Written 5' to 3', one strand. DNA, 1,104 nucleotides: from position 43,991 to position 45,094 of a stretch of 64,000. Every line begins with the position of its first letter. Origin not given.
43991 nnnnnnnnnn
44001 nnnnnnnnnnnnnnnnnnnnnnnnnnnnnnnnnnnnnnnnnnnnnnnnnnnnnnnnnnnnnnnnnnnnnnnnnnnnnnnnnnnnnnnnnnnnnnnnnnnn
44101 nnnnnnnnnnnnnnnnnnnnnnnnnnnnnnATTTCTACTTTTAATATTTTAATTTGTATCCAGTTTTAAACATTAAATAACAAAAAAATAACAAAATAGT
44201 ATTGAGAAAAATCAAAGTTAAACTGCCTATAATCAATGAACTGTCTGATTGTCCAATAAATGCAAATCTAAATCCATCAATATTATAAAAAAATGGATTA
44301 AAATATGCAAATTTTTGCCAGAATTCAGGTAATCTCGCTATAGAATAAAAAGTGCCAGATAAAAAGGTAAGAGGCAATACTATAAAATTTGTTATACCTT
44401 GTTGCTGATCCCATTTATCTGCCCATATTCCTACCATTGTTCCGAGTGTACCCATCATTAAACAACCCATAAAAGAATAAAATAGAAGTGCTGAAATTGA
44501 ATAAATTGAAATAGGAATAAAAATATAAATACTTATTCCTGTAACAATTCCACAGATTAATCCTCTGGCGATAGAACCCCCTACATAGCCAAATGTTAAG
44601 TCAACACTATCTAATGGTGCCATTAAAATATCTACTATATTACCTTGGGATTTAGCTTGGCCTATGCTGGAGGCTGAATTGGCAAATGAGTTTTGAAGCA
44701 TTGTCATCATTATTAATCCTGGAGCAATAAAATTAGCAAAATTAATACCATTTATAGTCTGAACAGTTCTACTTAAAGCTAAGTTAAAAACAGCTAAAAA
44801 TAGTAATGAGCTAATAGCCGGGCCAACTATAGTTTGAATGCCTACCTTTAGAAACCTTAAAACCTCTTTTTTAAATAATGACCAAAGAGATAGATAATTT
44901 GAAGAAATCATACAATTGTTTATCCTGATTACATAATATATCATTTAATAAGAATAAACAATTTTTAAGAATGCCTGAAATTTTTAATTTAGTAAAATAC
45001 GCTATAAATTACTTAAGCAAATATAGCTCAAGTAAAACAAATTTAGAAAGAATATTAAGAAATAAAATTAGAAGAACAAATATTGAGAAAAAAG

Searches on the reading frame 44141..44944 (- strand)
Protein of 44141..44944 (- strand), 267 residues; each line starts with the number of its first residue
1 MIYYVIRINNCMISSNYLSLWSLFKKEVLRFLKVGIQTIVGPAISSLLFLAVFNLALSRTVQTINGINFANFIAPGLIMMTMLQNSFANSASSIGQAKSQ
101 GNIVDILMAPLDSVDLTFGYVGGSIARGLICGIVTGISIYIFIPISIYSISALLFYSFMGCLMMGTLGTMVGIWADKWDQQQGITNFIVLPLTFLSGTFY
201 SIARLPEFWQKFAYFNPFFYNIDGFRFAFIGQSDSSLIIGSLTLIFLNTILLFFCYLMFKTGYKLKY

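Call 59: search_protein_families(library=pfam, proteins=[window:44141-44944:-], max_evalue=0.00001)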
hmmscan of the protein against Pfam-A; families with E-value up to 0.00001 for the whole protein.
window:44141-44944:- (267 aa): 2 families
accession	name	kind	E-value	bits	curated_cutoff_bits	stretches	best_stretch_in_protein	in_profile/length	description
PF01061.29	ABC2_membrane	-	4e-29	102.1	26.9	1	20-229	3-210/211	ABC-2 type transporter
PF12698.13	ABC2_membrane_3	-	4.2e-14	52.8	31.6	1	68-253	159-342/347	ABC-2 family transporter protein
